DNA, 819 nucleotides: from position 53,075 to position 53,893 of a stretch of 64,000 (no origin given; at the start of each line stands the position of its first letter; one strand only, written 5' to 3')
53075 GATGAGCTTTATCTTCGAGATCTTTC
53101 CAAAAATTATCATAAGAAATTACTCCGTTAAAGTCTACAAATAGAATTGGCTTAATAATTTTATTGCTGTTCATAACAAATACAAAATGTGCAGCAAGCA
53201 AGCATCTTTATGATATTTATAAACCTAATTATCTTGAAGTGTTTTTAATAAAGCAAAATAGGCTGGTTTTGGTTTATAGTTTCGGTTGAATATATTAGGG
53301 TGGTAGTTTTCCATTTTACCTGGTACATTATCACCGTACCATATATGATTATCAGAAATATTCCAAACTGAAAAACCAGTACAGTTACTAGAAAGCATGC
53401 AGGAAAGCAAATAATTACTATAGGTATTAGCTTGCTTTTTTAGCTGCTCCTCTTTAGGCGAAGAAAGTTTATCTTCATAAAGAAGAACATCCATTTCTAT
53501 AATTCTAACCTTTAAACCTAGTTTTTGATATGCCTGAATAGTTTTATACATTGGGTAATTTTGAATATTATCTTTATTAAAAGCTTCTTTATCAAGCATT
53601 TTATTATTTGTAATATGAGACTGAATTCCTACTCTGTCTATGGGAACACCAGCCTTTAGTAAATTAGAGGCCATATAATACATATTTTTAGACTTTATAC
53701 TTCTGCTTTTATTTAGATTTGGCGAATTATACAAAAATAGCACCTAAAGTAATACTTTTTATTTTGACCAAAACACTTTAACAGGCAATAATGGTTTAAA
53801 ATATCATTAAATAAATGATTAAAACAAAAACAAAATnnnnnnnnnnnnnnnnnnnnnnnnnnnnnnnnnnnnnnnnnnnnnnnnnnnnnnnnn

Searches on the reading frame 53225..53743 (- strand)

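Call 29: search_protein_families(library=pfam, proteins=[window:53225-53743:-], max_evalue=0.001)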
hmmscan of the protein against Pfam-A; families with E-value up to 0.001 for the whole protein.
window:53225-53743:- (172 aa): 1 family
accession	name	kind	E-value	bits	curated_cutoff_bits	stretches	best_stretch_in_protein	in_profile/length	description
PF00331.26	Glyco_hydro_10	-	1.2e-29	104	22.1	1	4-167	168-310/311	Glycosyl hydrolase family 10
